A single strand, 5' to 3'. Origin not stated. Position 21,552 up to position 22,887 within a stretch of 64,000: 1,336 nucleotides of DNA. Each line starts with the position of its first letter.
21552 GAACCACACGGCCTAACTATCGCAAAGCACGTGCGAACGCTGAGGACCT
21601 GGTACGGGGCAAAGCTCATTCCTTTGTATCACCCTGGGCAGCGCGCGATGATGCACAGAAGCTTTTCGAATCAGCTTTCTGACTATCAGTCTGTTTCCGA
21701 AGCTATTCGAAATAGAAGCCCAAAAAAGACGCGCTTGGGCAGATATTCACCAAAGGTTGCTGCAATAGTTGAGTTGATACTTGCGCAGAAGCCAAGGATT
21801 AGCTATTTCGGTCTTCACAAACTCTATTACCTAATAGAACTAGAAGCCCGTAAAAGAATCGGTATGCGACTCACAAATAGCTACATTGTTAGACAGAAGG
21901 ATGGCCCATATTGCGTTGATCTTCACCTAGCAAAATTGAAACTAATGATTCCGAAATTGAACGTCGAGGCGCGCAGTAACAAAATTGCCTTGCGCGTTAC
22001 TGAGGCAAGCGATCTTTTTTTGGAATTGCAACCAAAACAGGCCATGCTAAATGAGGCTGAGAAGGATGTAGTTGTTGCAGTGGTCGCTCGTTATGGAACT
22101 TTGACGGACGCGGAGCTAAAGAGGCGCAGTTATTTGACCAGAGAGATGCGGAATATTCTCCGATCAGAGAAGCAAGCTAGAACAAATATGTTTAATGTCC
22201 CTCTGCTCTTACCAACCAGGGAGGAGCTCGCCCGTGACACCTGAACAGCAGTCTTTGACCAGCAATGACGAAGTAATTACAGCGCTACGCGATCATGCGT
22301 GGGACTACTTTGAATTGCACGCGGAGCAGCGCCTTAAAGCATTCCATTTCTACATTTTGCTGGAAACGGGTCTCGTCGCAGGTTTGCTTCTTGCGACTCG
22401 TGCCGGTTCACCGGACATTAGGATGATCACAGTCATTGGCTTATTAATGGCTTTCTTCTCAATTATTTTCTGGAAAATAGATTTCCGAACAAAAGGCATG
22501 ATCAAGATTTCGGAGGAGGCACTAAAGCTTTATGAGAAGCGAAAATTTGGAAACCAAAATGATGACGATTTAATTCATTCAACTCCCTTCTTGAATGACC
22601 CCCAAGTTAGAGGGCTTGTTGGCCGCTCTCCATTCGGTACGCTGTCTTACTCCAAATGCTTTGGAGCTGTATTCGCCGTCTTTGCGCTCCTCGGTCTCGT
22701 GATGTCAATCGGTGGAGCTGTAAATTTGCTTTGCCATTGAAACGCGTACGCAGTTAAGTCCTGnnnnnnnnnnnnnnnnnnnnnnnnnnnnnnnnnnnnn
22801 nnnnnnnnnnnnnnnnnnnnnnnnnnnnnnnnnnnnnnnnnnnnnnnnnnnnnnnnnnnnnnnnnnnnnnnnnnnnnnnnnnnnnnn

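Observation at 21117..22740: UDG(family 4)-Panacea/DUF4065 fusion overlapping a 3-TM protein: possible sensor-antitoxin plus membrane toxin pair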

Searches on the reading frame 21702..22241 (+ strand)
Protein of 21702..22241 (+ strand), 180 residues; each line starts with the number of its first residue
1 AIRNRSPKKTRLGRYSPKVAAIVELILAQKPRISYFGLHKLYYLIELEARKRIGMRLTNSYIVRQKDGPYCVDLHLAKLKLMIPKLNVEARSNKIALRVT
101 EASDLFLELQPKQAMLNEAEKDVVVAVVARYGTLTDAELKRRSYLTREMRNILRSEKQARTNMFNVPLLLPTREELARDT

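Call 51: predict_structure(alignment_id=A2)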
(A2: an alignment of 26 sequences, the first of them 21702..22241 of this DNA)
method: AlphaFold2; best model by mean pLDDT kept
length: 180 residues; sequences in the alignment: 26
mean_pLDDT: 90.2   pTM: 0.86
mean pLDDT of the five models: 90.2, 90.2, 88.7, 88.7, 88.5
residues with pLDDT >= 90: 142; 70-90: 14; 50-70: 24; < 50: 0
segments of 3 or more residues with pLDDT < 50: none
pLDDT, mean of each block of 10 residues (from residue 1): 58 79 96 98 98 96 96 96 95 95 66 80 98 98 97 97 94 87
secondary structure, 60 per line:
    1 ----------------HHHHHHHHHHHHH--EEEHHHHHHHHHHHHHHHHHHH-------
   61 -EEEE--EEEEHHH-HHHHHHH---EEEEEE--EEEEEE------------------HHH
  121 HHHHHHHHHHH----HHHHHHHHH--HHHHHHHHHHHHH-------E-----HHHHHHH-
elements in order: H17-29 E32-34 H35-53 E62-65 E68-71 H76-82 E86-91 E94-99 H118-131 H136-144 H147-159 H173-179

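Call 55: fold_search(model_id=the predicted structure, library=pdb)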
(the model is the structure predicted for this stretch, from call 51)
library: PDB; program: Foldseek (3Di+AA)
matches with E <= 10: 714; with E <= 0.001: 0
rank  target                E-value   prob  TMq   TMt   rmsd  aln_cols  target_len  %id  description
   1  4ooi_B                1.5e-01  0.72  0.21  0.37   9.3       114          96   10  Reduced HlyU from Vibrio cholerae N16961 (released 2014-12-31)
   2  7yk3_B                1.7e-01  0.72  0.38  0.37   7.0       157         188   14  Crystal structure of DarTG toxin-antitoxin complex from Mycobacterium tuberculosis (released 2023-05-31)
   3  4rgw_A                3.0e-01  0.30  0.27  0.14  13.4       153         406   10  Crystal Structure of a TAF1-TAF7 Complex in Human Transcription Factor IID (released 2014-12-03)
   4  3jth_B                3.2e-01  0.16  0.17  0.27  10.8       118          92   11  Crystal structure of a transcriptional regulator HlyU from Vibrio vulnificus CMCP6 (released 2010-03-16)
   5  4k2e_B                3.3e-01  0.54  0.22  0.38   9.4       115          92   10  HlyU from Vibrio cholerae N16961 (released 2014-04-30)
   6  4omz_C                3.5e-01  0.30  0.21  0.35  10.7       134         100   13  Crystal Structure of NolR from Sinorhizobium fredii (released 2014-04-16)
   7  4k2e_A                3.5e-01  0.16  0.17  0.27  10.7       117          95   12  HlyU from Vibrio cholerae N16961 (released 2014-04-30)
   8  3f72_B                4.5e-01  0.33  0.21  0.32  10.5       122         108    9  Crystal Structure of the Staphylococcus aureus pI258 CadC Metal Binding Site 2 Mutant (released 2009-04-07)
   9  4omz_A                4.5e-01  0.25  0.21  0.35  10.8       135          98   12  Crystal Structure of NolR from Sinorhizobium fredii (released 2014-04-16)
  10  2co5_B                4.7e-01  0.41  0.25  0.42   9.2       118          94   12  F93 FROM STIV, a winged-helix DNA-binding protein (released 2006-05-31)
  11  2co5_A                5.3e-01  0.57  0.25  0.43   4.7        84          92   15  F93 FROM STIV, a winged-helix DNA-binding protein (released 2006-05-31)
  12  4z31_B                5.3e-01  0.15  0.26  0.18  16.3       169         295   12  Crystal structure of the RC3H2 ROQ domain in complex with stem-loop and double-stranded forms of RNA (released 2015-10-14)
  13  6mzm_A                6.0e-01  0.16  0.26  0.12  15.0       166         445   12  Human TFIID bound to promoter DNA and TFIIA (released 2018-11-28)
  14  6mzl_A                6.0e-01  0.12  0.26  0.12  16.7       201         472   10  Human TFIID canonical state (released 2018-11-28)
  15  3pqj_B                6.3e-01  0.12  0.17  0.26  10.3       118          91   15  Crystal Structure of the transcriptional repressor BigR from Xylella fastidiosa (released 2011-06-01)
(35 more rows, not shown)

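Call 59: fold_search(model_id=the predicted structure, library=viral)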
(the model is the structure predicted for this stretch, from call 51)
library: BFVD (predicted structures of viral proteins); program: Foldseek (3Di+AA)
matches with E <= 10: 615; with E <= 0.001: 1
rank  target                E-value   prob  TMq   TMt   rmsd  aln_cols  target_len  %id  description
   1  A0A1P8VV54            2.3e-05  1.00  0.57  0.68   4.9       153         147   17  (no name in the UniProt tables at hand)
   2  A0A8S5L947            4.7e-03  1.00  0.48  0.66   3.9       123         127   14  Antitoxin SocA-like Panacea domain-containing protein [Siphoviridae sp. ct4T77]
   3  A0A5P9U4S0            8.0e-03  1.00  0.45  0.54   5.5       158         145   20  (no name in the UniProt tables at hand)
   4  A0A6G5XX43            1.2e-02  1.00  0.47  0.55   8.9       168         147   12  (no name in the UniProt tables at hand)
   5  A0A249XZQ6            1.9e-02  0.98  0.39  0.46   7.1       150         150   13  (no name in the UniProt tables at hand)
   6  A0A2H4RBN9            6.1e-02  0.87  0.34  0.42   8.9       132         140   13  Uncharacterized protein [Sulfolobus ellipsoid virus 1]
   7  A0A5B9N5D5            1.5e-01  0.09  0.17  0.17  16.9       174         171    7  Uncharacterized protein [Proteus phage Saba]
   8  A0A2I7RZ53            2.2e-01  0.47  0.24  0.40   8.5       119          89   10  (no name in the UniProt tables at hand)
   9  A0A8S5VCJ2            2.2e-01  0.12  0.20  0.18  19.6       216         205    8  Uncharacterized protein [Siphoviridae sp. ctyg07]
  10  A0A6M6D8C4            2.5e-01  0.09  0.17  0.18  20.6       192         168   11  (no name in the UniProt tables at hand)
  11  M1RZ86                2.9e-01  0.30  0.22  0.32  18.6       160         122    9  (no name in the UniProt tables at hand)
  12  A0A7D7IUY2            3.7e-01  0.08  0.16  0.07  16.3       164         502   13  (no name in the UniProt tables at hand)
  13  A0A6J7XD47            4.2e-01  0.04  0.18  0.19  15.3       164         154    9  Uncharacterized protein [uncultured Caudovirales phage]
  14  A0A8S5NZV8            4.7e-01  0.09  0.13  0.12  13.1        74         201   20  Uncharacterized protein [Myoviridae sp. cts9u10]
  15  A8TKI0                5.0e-01  0.69  0.43  0.47   5.0       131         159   12  Uncharacterized protein [Sulfolobus spindle-shaped virus 4]
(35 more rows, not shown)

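Call 73: search_protein_representatives(protein=window:21702-22241:+)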
Query: 180 residues. Proteins with E-value up to 0.001 (for the whole library): 105; up to 1e-10: 55; up to 1e-30: 3. The best 105 are listed.
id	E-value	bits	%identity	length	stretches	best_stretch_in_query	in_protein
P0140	2.1e-34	135.2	42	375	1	6-173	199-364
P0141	1.3e-31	126.2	44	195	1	18-169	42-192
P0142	7.2e-31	123.8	42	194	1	3-168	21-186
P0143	2.4e-29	118.8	43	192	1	7-169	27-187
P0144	3.0e-29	118.5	40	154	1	22-168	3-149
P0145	6.4e-29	117.4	43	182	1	15-168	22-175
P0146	2.3e-28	115.6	40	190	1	9-168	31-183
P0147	4.1e-28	114.8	44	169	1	19-169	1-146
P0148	4.9e-28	114.6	41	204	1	4-174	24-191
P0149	1.6e-27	112.9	45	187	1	18-169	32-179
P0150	6.8e-27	110.9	42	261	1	25-168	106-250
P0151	1.2e-26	110.1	54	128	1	55-171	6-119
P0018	2.4e-26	109.1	58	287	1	5-88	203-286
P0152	2.6e-26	109.0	43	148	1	25-169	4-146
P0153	8.6e-26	107.3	40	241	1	13-169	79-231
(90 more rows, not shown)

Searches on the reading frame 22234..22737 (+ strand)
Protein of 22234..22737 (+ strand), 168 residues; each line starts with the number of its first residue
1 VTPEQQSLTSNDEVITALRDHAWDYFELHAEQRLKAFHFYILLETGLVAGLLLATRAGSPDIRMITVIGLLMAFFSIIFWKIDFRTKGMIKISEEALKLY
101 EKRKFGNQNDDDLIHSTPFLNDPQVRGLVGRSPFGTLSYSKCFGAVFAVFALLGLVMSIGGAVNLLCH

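Call 4: search_protein_families(library=pfam, proteins=[window:22234-22737:+], max_evalue=1)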
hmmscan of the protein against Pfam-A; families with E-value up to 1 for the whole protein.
window:22234-22737:+ (168 aa): 1 family
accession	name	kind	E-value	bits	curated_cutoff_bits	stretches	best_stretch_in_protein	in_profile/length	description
PF24838.2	8xMP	-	2.5e-06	27.8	30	1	20-156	5-132/136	Octameric membrane protein family (8xMP)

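Call 5: search_protein_families(library=padloc, proteins=[window:22234-22737:+], max_evalue=1)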
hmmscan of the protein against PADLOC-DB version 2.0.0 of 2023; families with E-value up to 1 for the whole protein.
window:22234-22737:+ (168 aa): 0 families

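Call 6: search_protein_families(library=ncbifam, proteins=[window:22234-22737:+], max_evalue=1)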
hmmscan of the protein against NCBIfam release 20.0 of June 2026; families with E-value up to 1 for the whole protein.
window:22234-22737:+ (168 aa): 1 family
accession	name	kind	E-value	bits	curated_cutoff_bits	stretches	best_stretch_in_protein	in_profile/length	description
NF041560.1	T6SS_Burk_ExIF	subfamily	0.053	13.2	90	1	64-108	166-210/234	putative type VI secretion system effector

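Call 7: search_protein_families(library=phrogs, proteins=[window:22234-22737:+], max_evalue=0.1)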
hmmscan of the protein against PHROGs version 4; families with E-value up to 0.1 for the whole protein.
window:22234-22737:+ (168 aa): 0 families

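Call 35: find_homologous_proteins(query=window:22234-22737:+, max_evalue=0.001)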
Query window:22234-22737:+ (168 aa): 19 proteins with E <= 0.001 among 692 candidates.
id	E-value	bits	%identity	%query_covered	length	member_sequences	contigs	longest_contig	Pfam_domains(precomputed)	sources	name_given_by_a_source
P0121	7.7e-107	372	100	100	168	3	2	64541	PF24838.3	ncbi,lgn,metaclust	ncbi:MAG TPA: hypothetical protein VF943_13980 [Burkholderiales bacterium]|metaclust:\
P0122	4.2e-72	259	72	92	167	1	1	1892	PF24838.3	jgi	jgi:hypothetical protein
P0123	3.7e-68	247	67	97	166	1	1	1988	PF24838.3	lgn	-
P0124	2.1e-66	241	67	94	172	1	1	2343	PF24838.3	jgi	jgi:hypothetical protein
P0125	8.8e-66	239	65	98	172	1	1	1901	PF24838.3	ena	-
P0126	2.0e-65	238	66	97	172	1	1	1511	PF24838.3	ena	-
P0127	1.2e-64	235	63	98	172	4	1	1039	PF24838.3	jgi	jgi:hypothetical protein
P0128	4.3e-64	233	66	91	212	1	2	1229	PF24838.3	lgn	-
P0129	5.0e-64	233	61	99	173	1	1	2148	PF24838.3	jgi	jgi:hypothetical protein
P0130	4.6e-62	227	63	96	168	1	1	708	PF24838.3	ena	-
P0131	5.4e-55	204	62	88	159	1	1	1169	PF24838.3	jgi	jgi:hypothetical protein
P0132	7.2e-51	190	59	89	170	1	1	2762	-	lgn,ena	-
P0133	1.1e-48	183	58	86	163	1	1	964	PF24838.3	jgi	jgi:hypothetical protein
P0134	1.9e-48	182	57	92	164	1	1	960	PF24838.3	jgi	jgi:hypothetical protein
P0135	2.9e-48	182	52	95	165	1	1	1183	PF24838.3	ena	-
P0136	1.6e-47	179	56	89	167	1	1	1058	PF24838.3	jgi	jgi:hypothetical protein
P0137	1.3e-41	160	50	90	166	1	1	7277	PF24838.3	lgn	-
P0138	1.8e-29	121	42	93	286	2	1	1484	PF23621.2,PF24838.3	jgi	-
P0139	4.0e-24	103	41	90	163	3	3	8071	PF24838.3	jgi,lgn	-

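Call 36: find_encoding_contigs(protein=P0137, flank=6000, max_places=2)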
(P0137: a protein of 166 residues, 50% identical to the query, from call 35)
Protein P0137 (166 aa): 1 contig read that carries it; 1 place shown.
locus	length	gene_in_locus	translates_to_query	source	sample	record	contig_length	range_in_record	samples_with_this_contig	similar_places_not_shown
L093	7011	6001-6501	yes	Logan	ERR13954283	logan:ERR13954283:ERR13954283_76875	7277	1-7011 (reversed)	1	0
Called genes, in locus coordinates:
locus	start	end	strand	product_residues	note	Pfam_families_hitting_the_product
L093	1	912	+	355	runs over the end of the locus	PF18723:HMUDK_hel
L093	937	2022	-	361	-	PF03819:MazG (faint), PF18722:MazG_C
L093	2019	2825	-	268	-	-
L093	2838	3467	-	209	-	PF00112:Peptidase_C1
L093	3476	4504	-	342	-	PF06114:Peptidase_M78, PF09394:Inhibitor_I42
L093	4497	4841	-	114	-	PF12844:HTH_19 (weak), PF13560:HTH_31, PF01381:HTH_3, PF13413:HTH_25 (weak)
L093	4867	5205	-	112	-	-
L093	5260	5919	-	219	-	PF17837:4PPT_N, PF01648:ACPS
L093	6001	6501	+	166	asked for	PF24838:8xMP (weak)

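Call 37: find_encoding_contigs(protein=P0139, flank=6000, max_places=3)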
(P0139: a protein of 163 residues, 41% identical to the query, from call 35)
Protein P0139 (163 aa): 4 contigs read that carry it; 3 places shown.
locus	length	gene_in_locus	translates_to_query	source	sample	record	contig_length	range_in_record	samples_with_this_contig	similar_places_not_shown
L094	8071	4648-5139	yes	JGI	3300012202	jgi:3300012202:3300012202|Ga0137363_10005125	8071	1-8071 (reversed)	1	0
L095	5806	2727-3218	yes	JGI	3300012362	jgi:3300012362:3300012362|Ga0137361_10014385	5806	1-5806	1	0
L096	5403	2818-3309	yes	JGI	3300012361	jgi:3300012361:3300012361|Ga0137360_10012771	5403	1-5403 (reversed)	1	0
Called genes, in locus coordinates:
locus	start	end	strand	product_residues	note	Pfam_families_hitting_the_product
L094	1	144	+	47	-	?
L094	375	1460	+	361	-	-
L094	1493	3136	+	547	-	PF07969:Amidohydro_3, PF01979:Amidohydro_1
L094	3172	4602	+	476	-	-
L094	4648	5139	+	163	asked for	PF24838:8xMP (weak)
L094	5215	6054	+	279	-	PF07505:DUF5131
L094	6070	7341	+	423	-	PF22560:GMT-wHTH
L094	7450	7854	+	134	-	PF13924:Lipocalin_5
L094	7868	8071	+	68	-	?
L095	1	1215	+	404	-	?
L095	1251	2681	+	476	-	-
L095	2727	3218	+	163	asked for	PF24838:8xMP (weak)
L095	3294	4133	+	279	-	PF07505:DUF5131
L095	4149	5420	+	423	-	PF22560:GMT-wHTH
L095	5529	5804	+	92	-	?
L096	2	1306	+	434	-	?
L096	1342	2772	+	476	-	-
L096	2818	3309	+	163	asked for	PF24838:8xMP (weak)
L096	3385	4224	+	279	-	PF07505:DUF5131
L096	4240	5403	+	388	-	?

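Call 38: find_encoding_contigs(protein=P0132, flank=6000, max_places=2)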
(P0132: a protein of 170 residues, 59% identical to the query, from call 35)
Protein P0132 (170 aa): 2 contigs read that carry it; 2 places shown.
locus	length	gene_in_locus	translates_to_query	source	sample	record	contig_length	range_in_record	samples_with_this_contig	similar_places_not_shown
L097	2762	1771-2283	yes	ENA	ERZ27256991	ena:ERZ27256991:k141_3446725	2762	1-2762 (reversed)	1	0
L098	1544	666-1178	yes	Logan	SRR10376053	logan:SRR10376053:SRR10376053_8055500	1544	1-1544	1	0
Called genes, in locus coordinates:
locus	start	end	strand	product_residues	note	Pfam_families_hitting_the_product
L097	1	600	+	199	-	?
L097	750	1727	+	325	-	PF03167:UDG, PF13274:SocA_Panacea (weak)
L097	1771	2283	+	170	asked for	-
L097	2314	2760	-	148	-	?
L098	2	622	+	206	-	?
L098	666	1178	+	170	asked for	-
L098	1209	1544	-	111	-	?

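Call 39: search_solved_structures(query=window:22234-22737:+, max_evalue=10, show_alignments=2)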
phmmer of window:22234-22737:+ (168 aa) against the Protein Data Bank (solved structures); distinct sequences matched with E-value up to 10: 7.
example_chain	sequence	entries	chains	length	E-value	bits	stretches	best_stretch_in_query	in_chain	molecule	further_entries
8bx8_R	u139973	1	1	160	0.51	13.5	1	80-113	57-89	Dynein light chain 4A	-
7k5b_R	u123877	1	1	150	0.53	13.4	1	80-113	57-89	Dynein light chain 4A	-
6qld_L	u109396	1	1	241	1.6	11.9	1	61-98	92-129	Inner kinetochore subunit IML3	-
10dq_L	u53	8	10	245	1.6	11.8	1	61-98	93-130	Inner kinetochore subunit IML3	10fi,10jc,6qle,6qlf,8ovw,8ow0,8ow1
4je3_A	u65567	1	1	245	1.6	11.8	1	61-98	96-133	Central kinetochore subunit IML3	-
4kr1_A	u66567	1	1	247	1.6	11.8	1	61-98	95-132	Central kinetochore subunit IML3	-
4it3_A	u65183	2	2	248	1.6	11.8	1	61-98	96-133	Central kinetochore subunit IML3 | Inner kinetochore subunit IML3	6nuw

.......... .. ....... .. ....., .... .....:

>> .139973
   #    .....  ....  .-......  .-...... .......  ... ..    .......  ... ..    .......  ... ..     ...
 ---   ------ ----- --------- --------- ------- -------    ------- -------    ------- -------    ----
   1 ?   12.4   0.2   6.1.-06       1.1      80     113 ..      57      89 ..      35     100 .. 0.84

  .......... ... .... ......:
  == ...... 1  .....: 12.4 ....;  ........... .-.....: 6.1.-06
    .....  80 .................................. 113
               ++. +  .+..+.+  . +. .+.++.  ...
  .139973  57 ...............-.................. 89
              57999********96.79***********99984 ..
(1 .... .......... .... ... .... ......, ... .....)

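Call 50: search_protein_families(library=pfam, proteins=[L093:2019-2825:-, L094:3172-4599:+], max_evalue=0.01)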
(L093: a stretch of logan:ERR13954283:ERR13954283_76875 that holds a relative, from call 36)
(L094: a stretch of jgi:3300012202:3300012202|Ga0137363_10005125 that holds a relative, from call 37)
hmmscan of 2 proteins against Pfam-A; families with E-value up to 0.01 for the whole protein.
L093:2019-2825:- (268 aa): 0 families

L094:3172-4599:+ (476 aa): 0 families

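Call 53: predict_structure(alignment_id=A3)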
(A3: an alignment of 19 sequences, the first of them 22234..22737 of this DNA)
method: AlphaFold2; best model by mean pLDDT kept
length: 168 residues; sequences in the alignment: 19
mean_pLDDT: 86.6   pTM: 0.73
mean pLDDT of the five models: 86.6, 85.5, 83.1, 82.1, 80.5
residues with pLDDT >= 90: 105; 70-90: 35; 50-70: 28; < 50: 0
segments of 3 or more residues with pLDDT < 50: none
pLDDT, mean of each block of 10 residues (from residue 1): 66 89 94 96 96 92 95 97 94 90 78 72 59 68 94 97 94
secondary structure, 60 per line:
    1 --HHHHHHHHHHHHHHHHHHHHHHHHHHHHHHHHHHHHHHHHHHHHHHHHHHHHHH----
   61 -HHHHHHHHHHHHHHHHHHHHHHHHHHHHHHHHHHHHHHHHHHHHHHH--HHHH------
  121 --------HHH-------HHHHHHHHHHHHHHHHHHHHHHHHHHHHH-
elements in order: H3-56 H62-108 H111-114 H139-167

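Call 56: fold_search(model_id=the predicted structure, library=pdb)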
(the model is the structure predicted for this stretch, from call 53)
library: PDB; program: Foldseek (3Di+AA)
matches with E <= 10: 343; with E <= 0.001: 0
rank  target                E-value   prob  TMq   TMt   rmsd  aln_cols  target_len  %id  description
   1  9kvy_B                4.3e-01  0.21  0.25  0.16  20.5       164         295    8  Cryo-EM structure of SLC30A10, determined in asymmetric conformations-one subunit in an inward-facing Mn2+-bound and t (released 2025-10-15)
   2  1qu7_A                4.6e-01  0.18  0.25  0.20  41.9       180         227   10  FOUR HELICAL-BUNDLE STRUCTURE OF THE CYTOPLASMIC DOMAIN OF A SERINE CHEMOTAXIS RECEPTOR (released 2000-07-12)
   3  3g67_A                4.8e-01  0.14  0.21  0.18  36.6       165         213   12  Crystal Structure of a Soluble Chemoreceptor from Thermotoga maritima (released 2009-07-28)
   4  9i2q_A                5.4e-01  0.28  0.29  0.09  27.1       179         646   12  Wzc-K540M-3YE MgADP C1 (released 2025-04-30)
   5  1qu7_B                6.0e-01  0.16  0.25  0.20  36.9       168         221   10  FOUR HELICAL-BUNDLE STRUCTURE OF THE CYTOPLASMIC DOMAIN OF A SERINE CHEMOTAXIS RECEPTOR (released 2000-07-12)
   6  3zx6_A                8.3e-01  0.23  0.29  0.17  35.4       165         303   11  Structure of Hamp(AF1503)-Tsr fusion - Hamp (A291V) mutant (released 2012-02-29)
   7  9a72_A                8.3e-01  0.13  0.22  0.15  36.1       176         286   10  Integrative model of YFMS-CHEW by crosslinking MS and deep learning (released 2024-09-18)
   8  2ch7_B                9.3e-01  0.16  0.28  0.16  33.0       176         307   11  Crystal structure of the cytoplasmic domain of a bacterial chemoreceptor from Thermotoga maritima (released 2006-04-18)
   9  3o42_A                9.8e-01  0.23  0.29  0.26  21.8       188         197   13  Complex of an alpha/beta-peptide based on the gp41 CHR domain bound to gp41-5 (released 2011-08-24)
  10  4tql_A                1.0e+00  0.30  0.34  0.27  25.2       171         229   10  Computationally designed three helix bundle (released 2014-10-15)
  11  9uxh_F                1.1e+00  0.18  0.28  0.09  17.3       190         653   11  type II Lamassu, LmuACB with DNA (released 2026-03-25)
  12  8rqf_A                1.2e+00  0.08  0.19  0.12  27.0       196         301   12  Cryo-EM structure of human NTCP-Bulevirtide complex (released 2024-03-27)
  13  9exo_A                1.3e+00  0.16  0.27  0.08  27.2       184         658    8  Wzc-K540M-2YE MgADP C1 (released 2025-04-23)
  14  3g6b_A                1.3e+00  0.08  0.21  0.18  36.7       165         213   12  Crystal structure of a Soluble Chemoreceptor from Thermotoga maritima Asn217Ile mutant (released 2009-07-28)
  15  5z7b_A                1.4e+00  0.69  0.36  0.31  10.3       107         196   18  Crystal structure of the VanR transcription factor in complex with vanillate (released 2018-08-29)
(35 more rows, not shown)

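Call 68: search_protein_families(library=pfam, proteins=[P0138, P0137, P0139, L094:375-1457:+, L094:5215-6051:+, L094:6070-7338:+], max_evalue=0.01)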
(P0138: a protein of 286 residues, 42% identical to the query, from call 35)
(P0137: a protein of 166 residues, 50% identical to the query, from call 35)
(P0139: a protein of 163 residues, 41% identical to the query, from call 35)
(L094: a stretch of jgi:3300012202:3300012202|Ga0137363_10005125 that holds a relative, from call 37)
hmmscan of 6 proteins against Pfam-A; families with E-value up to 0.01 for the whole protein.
P0138 (286 aa): 3 families
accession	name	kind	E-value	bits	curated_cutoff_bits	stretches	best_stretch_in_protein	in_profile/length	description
PF23621.1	BP74_N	-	2e-42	144.1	27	1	3-115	2-113/114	BP74 N-terminal domain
PF24838.2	8xMP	-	8e-07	29.4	30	1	140-280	7-134/136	Octameric membrane protein family (8xMP)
PF13858.11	DUF4199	-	0.0089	16.9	32.3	0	253-284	58-89/165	Protein of unknown function (DUF4199)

P0137 (166 aa): 1 family
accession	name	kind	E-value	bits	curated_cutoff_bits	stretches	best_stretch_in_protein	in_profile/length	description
PF24838.2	8xMP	-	2.9e-07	30.8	30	1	20-153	6-128/136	Octameric membrane protein family (8xMP)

P0139 (163 aa): 2 families
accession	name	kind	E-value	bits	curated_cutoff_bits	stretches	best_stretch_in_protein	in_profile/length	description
PF24838.2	8xMP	-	8.8e-06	26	30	1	16-151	6-128/136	Octameric membrane protein family (8xMP)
PF11374.13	DUF3176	-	0.00053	20.6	27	1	11-73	40-96/105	Protein of unknown function (DUF3176)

L094:375-1457:+ (361 aa): 1 family
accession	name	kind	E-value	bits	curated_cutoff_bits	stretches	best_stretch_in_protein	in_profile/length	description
PF02253.21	PLA1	-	0.0051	16.9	27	0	133-198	71-138/257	Phospholipase A1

L094:5215-6051:+ (279 aa): 1 family
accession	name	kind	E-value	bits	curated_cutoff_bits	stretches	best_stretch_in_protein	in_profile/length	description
PF07505.17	DUF5131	-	3.1e-85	286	28.9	1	4-278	1-243/243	Protein of unknown function (DUF5131)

L094:6070-7338:+ (423 aa): 1 family
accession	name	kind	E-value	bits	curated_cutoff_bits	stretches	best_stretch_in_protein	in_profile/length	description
PF22560.2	GMT-wHTH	-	7.6e-14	52.4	27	1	309-393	1-80/82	GMT-like wHTH domain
